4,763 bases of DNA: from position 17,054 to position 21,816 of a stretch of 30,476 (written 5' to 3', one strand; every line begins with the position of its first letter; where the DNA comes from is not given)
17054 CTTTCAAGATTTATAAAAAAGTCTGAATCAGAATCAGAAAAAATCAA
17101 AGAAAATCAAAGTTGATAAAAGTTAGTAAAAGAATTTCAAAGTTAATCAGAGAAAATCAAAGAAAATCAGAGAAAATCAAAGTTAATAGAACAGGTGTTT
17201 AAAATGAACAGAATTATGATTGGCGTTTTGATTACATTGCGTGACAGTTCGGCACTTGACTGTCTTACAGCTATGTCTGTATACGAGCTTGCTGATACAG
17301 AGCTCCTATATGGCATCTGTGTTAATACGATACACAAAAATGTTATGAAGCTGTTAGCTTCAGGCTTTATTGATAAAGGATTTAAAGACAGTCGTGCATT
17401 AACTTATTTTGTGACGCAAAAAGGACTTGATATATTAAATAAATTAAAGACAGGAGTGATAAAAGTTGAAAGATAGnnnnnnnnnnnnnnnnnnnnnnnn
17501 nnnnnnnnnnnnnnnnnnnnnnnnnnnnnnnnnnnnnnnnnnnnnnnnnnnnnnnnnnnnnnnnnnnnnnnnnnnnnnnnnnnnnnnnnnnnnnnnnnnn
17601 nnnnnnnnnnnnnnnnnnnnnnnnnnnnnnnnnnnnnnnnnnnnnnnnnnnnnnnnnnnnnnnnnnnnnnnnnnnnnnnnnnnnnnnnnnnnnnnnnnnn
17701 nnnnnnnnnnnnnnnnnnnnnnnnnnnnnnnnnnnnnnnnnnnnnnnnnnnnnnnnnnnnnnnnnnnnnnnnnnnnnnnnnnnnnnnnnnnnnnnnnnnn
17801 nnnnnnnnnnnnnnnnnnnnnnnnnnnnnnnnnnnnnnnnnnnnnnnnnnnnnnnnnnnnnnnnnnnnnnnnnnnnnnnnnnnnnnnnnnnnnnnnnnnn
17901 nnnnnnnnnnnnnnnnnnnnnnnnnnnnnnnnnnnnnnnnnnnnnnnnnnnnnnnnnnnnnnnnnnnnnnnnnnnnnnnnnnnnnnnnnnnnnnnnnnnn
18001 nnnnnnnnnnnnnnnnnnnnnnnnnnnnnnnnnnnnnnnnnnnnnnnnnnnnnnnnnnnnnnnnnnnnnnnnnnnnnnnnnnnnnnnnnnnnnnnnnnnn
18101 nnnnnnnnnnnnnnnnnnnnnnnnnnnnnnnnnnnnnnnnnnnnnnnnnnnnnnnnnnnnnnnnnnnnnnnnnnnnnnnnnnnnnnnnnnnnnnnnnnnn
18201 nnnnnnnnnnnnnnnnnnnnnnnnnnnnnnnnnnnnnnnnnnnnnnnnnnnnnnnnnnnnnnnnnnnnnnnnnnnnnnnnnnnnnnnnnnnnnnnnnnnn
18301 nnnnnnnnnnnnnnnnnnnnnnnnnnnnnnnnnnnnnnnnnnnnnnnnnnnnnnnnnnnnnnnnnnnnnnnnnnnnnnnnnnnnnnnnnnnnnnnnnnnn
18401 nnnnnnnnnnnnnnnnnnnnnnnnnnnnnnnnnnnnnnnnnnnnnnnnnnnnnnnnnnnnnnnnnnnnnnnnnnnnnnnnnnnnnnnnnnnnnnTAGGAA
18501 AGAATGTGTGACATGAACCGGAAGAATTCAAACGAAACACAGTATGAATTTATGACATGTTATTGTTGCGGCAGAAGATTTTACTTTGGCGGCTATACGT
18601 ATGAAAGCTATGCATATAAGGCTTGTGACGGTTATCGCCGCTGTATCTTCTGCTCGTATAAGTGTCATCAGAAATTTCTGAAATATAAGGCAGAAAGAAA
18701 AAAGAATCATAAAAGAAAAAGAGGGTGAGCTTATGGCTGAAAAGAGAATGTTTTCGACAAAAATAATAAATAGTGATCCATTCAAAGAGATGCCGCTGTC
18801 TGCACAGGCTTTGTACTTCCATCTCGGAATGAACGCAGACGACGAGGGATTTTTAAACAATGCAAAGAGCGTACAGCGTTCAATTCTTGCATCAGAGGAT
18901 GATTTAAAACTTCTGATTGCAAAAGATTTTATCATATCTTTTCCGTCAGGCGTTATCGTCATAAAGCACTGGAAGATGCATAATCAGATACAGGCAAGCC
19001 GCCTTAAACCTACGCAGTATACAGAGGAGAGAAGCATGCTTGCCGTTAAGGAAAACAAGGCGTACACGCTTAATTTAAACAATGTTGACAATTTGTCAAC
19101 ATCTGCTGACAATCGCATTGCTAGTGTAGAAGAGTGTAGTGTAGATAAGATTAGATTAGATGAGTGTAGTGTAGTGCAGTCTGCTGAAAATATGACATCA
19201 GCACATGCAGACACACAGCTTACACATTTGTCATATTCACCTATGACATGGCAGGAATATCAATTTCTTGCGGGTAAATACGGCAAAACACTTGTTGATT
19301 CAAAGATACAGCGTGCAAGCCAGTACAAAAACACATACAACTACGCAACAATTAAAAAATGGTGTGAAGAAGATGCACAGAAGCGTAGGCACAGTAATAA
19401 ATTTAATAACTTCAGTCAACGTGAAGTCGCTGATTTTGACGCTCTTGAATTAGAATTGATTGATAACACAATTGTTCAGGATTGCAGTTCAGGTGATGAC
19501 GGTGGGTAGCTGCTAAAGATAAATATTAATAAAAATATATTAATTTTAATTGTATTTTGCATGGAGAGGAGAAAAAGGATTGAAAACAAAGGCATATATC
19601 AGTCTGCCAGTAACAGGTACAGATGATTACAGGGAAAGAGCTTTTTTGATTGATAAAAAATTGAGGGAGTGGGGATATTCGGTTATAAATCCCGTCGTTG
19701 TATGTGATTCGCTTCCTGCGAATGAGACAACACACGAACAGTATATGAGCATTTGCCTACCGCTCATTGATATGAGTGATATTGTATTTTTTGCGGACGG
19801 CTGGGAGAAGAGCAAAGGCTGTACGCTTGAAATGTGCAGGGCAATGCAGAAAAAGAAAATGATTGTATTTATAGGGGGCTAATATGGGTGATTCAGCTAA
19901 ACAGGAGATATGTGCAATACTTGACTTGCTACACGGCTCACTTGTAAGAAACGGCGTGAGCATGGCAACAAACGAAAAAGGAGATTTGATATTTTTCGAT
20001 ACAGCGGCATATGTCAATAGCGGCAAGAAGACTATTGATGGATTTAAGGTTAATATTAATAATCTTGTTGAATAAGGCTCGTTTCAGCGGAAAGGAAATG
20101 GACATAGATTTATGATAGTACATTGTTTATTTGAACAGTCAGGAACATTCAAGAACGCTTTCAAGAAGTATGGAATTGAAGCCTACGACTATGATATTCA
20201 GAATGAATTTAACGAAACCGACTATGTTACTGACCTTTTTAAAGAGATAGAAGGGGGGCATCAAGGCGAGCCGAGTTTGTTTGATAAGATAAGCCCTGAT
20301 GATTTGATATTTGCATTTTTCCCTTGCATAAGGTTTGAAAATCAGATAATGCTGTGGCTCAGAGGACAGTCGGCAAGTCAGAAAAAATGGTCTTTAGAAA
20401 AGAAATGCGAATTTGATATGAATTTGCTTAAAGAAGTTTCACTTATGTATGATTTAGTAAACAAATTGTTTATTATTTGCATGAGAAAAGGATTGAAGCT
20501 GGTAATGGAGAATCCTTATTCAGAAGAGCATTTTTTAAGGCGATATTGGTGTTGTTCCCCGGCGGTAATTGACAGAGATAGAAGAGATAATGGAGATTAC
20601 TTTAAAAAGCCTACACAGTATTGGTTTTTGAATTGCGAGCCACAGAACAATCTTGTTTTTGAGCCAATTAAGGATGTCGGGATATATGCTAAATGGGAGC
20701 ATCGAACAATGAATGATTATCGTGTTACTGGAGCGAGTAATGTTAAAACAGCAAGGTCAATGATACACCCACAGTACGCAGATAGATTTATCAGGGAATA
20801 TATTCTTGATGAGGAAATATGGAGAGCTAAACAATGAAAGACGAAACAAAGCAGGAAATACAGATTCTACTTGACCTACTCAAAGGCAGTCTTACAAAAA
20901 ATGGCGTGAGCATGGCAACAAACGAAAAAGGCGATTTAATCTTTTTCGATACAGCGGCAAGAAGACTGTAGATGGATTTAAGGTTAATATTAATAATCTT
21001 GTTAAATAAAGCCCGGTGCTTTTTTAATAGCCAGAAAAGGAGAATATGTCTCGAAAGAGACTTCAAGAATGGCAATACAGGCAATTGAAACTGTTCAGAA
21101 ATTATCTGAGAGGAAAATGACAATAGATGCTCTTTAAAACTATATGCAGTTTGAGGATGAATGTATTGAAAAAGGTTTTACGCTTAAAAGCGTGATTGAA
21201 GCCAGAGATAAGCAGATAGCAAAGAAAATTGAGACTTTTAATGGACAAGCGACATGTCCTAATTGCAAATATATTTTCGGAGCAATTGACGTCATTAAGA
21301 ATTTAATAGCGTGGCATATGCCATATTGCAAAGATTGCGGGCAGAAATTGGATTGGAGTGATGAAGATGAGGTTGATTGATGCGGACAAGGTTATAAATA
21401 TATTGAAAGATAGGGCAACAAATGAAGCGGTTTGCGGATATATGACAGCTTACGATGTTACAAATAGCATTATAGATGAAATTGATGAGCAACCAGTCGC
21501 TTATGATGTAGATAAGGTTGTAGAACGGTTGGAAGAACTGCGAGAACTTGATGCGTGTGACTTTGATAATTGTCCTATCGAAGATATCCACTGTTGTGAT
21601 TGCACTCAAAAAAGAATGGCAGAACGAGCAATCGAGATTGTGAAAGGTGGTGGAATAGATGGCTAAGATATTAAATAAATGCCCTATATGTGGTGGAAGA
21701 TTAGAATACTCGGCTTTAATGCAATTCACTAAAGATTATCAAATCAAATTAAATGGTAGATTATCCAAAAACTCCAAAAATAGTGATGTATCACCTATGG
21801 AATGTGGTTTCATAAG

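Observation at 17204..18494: Tubulin/FtsZ-family GTPase and winged-helix partner (TubR/TubZ-like) in the early operon of a 30-kb integrase-encoding siphovirus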

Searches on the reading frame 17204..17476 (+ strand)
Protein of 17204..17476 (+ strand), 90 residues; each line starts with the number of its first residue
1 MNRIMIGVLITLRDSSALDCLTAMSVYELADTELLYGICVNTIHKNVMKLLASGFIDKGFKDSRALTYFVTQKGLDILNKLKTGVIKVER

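Call 3: search_protein_families(library=pfam, proteins=[window:17204-17476:+], max_evalue=1)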
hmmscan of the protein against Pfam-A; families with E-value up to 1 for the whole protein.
window:17204-17476:+ (90 aa): 1 family
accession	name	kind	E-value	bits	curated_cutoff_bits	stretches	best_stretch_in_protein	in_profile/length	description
PF14947.12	HTH_45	-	0.00087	19.7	25.5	1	19-83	10-71/77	Winged helix-turn-helix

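Call 4: search_protein_families(library=phrogs, proteins=[window:17204-17476:+], max_evalue=0.1)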
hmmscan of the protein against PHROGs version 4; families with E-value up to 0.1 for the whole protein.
window:17204-17476:+ (90 aa): 3 families
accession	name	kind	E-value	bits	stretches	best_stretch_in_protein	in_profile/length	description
phrog_4278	-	unknown function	0.00017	22.4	1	38-84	64-110/127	-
phrog_6336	-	unknown function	0.0093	17.3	1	33-79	36-78/81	-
phrog_17403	-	transcription regulation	0.045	15.1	1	8-79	10-78/81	transcriptional regulator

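Call 36: find_homologous_proteins(query=window:17204-17476:+, max_evalue=0.001)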
Query window:17204-17476:+ (90 aa): 4 proteins with E <= 0.001 among 4 candidates.
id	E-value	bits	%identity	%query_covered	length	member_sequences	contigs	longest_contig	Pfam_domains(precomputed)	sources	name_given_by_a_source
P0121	3.2e-49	182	99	100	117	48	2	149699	-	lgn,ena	-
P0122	2.2e-46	173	94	100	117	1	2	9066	-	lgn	-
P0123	2.2e-46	173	94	100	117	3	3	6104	-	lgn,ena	-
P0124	1.1e-30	123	70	91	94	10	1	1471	PF14947.13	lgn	-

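Call 38: find_encoding_contigs(protein=P0121, flank=10000, max_places=3)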
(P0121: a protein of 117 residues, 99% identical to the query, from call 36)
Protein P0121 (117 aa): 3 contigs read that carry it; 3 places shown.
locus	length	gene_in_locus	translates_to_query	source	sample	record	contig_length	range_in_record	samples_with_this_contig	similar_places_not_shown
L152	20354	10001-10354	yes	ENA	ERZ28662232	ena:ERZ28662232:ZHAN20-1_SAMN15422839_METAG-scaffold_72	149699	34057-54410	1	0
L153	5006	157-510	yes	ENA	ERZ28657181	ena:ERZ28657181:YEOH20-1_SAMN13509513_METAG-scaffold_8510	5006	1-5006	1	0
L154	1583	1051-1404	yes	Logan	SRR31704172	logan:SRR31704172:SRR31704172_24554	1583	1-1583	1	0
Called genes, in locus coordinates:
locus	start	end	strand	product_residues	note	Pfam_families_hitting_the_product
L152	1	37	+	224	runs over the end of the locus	PF00132:Hexapep (faint), PF24894:Hexapep_GlmU (faint), PF25084:LbH_EIF2B (weak), PF25087:GMPPB_C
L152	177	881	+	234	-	-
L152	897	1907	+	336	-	PF14057:GGGtGRT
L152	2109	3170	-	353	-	PF14659:Phage_int_SAM_3 (weak), PF00589:Phage_integrase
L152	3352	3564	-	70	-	-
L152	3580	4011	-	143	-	PF01381:HTH_3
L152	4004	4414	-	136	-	-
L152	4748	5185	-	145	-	-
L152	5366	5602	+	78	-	PF05339:DUF739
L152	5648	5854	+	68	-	-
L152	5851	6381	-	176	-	-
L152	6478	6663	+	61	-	-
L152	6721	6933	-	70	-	-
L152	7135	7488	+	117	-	-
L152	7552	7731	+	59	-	-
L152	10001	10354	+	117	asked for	-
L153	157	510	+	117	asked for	-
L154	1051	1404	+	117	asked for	-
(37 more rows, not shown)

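Call 41: search_solved_structures(query=A2, max_evalue=10, show_alignments=3)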
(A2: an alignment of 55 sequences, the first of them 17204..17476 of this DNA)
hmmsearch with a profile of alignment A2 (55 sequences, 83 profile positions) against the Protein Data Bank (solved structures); distinct sequences matched with E-value up to 10: 70 (the best 60 are shown).
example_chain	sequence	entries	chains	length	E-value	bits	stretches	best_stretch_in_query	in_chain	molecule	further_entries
6tey_A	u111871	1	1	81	1.1e-17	67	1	2-79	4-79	DNA-binding protein TubR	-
3l7w_A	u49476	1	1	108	0.00011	25.4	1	4-77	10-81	Putative uncharacterized protein SMU.1704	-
4asn_A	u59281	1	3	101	0.00013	25.2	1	6-80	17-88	TUBR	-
9qbc_A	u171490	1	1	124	0.00025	24.3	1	4-81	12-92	PadR-family transcriptional regulator PadR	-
5dym_A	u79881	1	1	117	0.00048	23.3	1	4-82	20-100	PadR-family transcriptional regulator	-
2lvs_A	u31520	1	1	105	0.0016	21.6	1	23-57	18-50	Putative uncharacterized protein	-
9qbd_A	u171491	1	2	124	0.0056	19.9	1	4-81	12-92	PadR-family transcriptional regulator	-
1xma_A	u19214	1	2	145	0.0079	19.4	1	28-79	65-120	Predicted transcriptional regulator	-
1ku9_A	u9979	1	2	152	0.015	18.6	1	24-79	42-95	hypothetical protein MJ223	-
3df8_A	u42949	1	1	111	0.016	18.4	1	28-75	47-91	possible HxlR family transcriptional factor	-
1q1h_A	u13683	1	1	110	0.019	18.2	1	20-68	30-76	Transcription Factor E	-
2efo_A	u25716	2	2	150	0.062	16.6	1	1-56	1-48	150aa long hypothetical transcriptional regulator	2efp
2e7w_A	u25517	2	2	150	0.063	16.6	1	1-56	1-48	150aa long hypothetical transcriptional regulator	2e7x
2pmh_A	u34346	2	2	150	0.063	16.6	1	1-56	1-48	150aa long hypothetical transcriptional regulator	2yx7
2efq_A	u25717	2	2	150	0.063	16.5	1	1-56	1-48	150aa long hypothetical transcriptional regulator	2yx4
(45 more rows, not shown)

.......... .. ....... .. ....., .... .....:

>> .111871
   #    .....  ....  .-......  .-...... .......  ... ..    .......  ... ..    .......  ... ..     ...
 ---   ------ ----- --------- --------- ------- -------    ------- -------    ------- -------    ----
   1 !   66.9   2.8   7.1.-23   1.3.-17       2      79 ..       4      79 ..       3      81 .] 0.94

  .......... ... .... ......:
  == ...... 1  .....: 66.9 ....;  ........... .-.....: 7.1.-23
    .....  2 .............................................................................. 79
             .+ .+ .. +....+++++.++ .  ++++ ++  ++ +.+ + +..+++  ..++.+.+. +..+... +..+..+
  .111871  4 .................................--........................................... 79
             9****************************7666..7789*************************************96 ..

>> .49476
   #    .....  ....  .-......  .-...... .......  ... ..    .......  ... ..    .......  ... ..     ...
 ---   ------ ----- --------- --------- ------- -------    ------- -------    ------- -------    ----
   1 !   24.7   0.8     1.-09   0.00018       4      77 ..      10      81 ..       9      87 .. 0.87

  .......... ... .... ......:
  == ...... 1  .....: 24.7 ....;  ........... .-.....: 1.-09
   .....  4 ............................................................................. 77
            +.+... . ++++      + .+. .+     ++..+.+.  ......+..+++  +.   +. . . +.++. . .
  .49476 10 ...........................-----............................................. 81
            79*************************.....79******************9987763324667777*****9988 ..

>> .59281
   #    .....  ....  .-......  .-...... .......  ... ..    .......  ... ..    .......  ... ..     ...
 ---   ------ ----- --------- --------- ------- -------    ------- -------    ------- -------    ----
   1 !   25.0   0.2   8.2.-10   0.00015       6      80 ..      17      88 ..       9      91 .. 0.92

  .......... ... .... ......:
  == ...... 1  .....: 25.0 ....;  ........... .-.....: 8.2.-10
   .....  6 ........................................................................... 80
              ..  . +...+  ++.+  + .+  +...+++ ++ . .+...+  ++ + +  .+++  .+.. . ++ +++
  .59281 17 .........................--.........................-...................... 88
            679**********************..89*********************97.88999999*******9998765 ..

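Call 42: search_protein_families(library=pfam, alignment_id=A2, max_evalue=0.01)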
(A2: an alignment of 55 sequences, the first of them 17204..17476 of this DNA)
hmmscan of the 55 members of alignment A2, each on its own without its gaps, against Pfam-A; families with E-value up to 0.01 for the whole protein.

A. member 1, window:17204-17476:+ (90 aa): 1 family
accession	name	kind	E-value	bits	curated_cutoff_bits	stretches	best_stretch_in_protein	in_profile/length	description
PF14947.12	HTH_45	-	0.00087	19.7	25.5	1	19-83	10-71/77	Winged helix-turn-helix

B. families by the number of members that match (of 55 scanned): 27 families (the first 25 are shown)
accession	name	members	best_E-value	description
PF03551.20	PadR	13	5.3e-05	Transcriptional regulator PadR-like family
PF22194.2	F-93_WHD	11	1.2e-06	F-93, winged-helix domain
PF14947.12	HTH_45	8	0.00011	Winged helix-turn-helix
PF13412.12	HTH_24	7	3.3e-07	Winged helix-turn-helix DNA-binding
PF13463.12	HTH_27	7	2.6e-05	Winged helix DNA-binding domain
PF13404.12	HTH_AsnC-type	6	0.00023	AsnC-type helix-turn-helix domain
PF22381.2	Staph_reg_Sar_Rot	4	0.00034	Transcriptional regulator SarA/Rot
PF25213.1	HVO_A0261_N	3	0.00035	HVO_A0261 N-terminal domain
PF01475.25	FUR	3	0.0012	Ferric uptake regulator family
PF23234.1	WH4_Lhr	3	0.0018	Large helicase-related protein, winged-helix domain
PF12840.13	HTH_20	2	8.5e-06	Helix-turn-helix domain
PF08461.16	HTH_12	2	0.00027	Ribonuclease R winged-helix domain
PF14277.12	DUF4364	2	0.00041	Domain of unknown function (DUF4364)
PF13601.12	HTH_34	2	0.00079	Winged helix DNA-binding domain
PF13730.12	HTH_36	2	0.0018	Helix-turn-helix domain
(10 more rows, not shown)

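Call 72: find_homologous_proteins(query=A2, max_evalue=0.00001)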
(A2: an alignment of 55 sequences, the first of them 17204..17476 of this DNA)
Query A2 (55 sequences) (90 aa, profile of the alignment): 32 proteins with E <= 0.00001 among 386 candidates.
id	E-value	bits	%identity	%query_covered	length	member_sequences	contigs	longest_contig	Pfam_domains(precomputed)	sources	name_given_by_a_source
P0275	6.1e-23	98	43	31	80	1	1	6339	-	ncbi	-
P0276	1.6e-22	97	27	90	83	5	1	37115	-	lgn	-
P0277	1.7e-22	97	30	89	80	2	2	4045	-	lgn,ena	-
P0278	2.3e-22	97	29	89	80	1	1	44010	PF13412.13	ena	-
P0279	2.9e-22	96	36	31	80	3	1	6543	-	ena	-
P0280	5.1e-22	95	36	43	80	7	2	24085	PF13412.13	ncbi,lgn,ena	-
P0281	5.3e-22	95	37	42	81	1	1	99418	-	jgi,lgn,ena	-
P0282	1.1e-21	94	26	68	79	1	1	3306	-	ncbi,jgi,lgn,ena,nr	ncbi:MAG: hypothetical protein FWC70_13300 [Defluviitaleaceae bacterium]|nr:hypothetical protein [De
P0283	1.5e-21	94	30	82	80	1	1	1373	-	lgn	-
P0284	4.0e-21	93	35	44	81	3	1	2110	PF03551.21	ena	-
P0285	1.6e-20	91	37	33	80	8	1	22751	-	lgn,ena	-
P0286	2.0e-20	90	33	44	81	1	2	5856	-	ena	-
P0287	3.9e-20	89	42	50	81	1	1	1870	-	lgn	-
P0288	6.0e-20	89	28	89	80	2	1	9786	-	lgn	-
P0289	8.4e-20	88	30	44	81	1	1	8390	-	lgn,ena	-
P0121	6.4e-19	86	99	100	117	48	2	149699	-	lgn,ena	-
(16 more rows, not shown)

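Call 73: search_protein_families(library=ncbifam, proteins=[window:17204-17476:+], max_evalue=0.01)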
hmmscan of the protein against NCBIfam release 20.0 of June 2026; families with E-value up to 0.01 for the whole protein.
window:17204-17476:+ (90 aa): 0 families

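Call 81: predict_structure(alignment_id=A3)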
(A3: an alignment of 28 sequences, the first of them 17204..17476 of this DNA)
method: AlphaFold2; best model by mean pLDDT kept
length: 90 residues; sequences in the alignment: 28
mean_pLDDT: 92.0   pTM: 0.82
mean pLDDT of the five models: 92.0, 91.8, 90.3, 90.1, 89.6
residues with pLDDT >= 90: 74; 70-90: 11; 50-70: 4; < 50: 1
segments of 3 or more residues with pLDDT < 50: none
pLDDT, mean of each block of 10 residues (from residue 1): 94 96 95 95 97 97 89 95 69
secondary structure, 60 per line:
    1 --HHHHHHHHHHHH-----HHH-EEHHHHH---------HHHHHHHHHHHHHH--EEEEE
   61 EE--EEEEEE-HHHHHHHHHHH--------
elements in order: H3-14 H26-30 H40-53 E56-62 E65-70 H72-82

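Call 84: fold_search(model_id=the predicted structure, library=pdb)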
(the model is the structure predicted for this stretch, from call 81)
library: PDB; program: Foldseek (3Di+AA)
matches with E <= 10: 1259; with E <= 0.001: 2
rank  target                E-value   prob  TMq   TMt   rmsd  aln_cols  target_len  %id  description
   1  4asn_A                5.8e-04  1.00  0.77  0.77   1.7        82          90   17  TubR from Bacillus megaterium pBM400 (released 2012-10-03)
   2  4rs8_A                8.6e-04  1.00  0.69  0.74   2.4        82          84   17  Apo structure of novel pNOB8 plasmid centromere binding protein (released 2015-09-16)
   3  4rs8_B                1.1e-03  1.00  0.68  0.74   2.3        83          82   16  Apo structure of novel pNOB8 plasmid centromere binding protein (released 2015-09-16)
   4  8ylg_B                1.5e-03  1.00  0.74  0.44   2.5        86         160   19  Crystal structure of Burkholderia thailandensis MftR in complex with operator DNA (released 2024-11-13)
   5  8ylg_A                1.5e-03  1.00  0.73  0.43   2.5        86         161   19  Crystal structure of Burkholderia thailandensis MftR in complex with operator DNA (released 2024-11-13)
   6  6fi9_A                1.5e-03  1.00  0.69  0.45   2.4        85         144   15  Crystal Structure of a zinc-responsive MarR family member, Lactococcus lactis ZitR (released 2019-02-20)
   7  6qfd_A                1.7e-03  1.00  0.73  0.59   2.4        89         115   19  The complex structure of hsRosR-S4 (vng0258/RosR-S4) (released 2019-07-10)
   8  3o3k                  1.9e-03  1.00  0.70  0.70   2.8        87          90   14  Crystal structure of AF1382 from Archaeoglobus fulgidus (released 2010-08-04)
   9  3bpx_B                2.0e-03  1.00  0.70  0.47   2.0        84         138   20  Crystal Structure of MarR (released 2008-05-20)
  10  2qvo                  2.0e-03  1.00  0.70  0.72   2.9        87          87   14  Crystal structure of AF1382 from Archaeoglobus fulgidus (released 2007-09-04)
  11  6tey_MODEL_1_A        2.1e-03  1.00  0.69  0.75   2.6        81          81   18  Solution Structure of the DNA-binding TubR fragment from Clostridium Botulinum (released 2020-11-18)
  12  4rgx_A                2.3e-03  1.00  0.59  0.41   3.9        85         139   25  Crystal Structure of Putative MarR Family Transcriptional Regulator HcaR from Acinetobacter sp. ADP complexed with 3,4 (released 2015-03-04)
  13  5k5q_C                2.4e-03  1.00  0.68  0.68   2.4        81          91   17  Structure of AspA-DNA complex: novel centromere bindng protein-centromere complex (released 2016-06-01)
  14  2obp_A                2.4e-03  1.00  0.68  0.74   3.1        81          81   18  Crystal structure of a putative dna-binding protein (reut_b4095) from ralstonia eutropha jmp134 at 1.70 A resolution (released 2007-01-16)
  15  6pco_C                2.7e-03  1.00  0.74  0.52   2.1        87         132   17  Mechanism for regulation of DNA binding of Bordetella bronchiseptica BpsR by 6-hydroxynicotinic acid (released 2019-11-06)
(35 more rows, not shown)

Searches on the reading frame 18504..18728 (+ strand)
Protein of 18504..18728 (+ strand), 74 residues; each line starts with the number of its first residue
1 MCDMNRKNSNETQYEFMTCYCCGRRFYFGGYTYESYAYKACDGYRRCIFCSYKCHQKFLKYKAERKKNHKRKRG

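Call 3: search_protein_families(library=pfam, proteins=[window:18504-18728:+], max_evalue=1)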
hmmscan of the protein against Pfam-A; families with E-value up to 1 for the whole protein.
window:18504-18728:+ (74 aa): 1 family
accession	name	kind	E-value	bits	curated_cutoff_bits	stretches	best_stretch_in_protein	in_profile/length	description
PF15086.11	UPF0542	-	0.27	11.5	27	1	47-72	34-59/68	Uncharacterised protein family UPF0542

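Call 4: search_protein_families(library=phrogs, proteins=[window:18504-18728:+], max_evalue=0.1)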
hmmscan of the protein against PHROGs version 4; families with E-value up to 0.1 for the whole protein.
window:18504-18728:+ (74 aa): 0 families

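Call 73: search_protein_families(library=ncbifam, proteins=[window:18504-18728:+], max_evalue=0.01)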
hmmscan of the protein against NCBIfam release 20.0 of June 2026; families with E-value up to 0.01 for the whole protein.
window:18504-18728:+ (74 aa): 0 families

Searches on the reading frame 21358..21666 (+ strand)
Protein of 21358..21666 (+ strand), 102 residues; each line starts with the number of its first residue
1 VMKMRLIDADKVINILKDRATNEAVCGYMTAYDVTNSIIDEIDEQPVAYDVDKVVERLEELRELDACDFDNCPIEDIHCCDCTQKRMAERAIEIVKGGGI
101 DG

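Call 14: search_protein_families(library=phrogs, proteins=[window:21358-21666:+], max_evalue=0.001)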
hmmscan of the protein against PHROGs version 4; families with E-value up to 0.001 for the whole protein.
window:21358-21666:+ (102 aa): 1 family
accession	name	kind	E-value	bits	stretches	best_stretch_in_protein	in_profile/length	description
phrog_20593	-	unknown function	1.4e-16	61.7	1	4-101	1-88/88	-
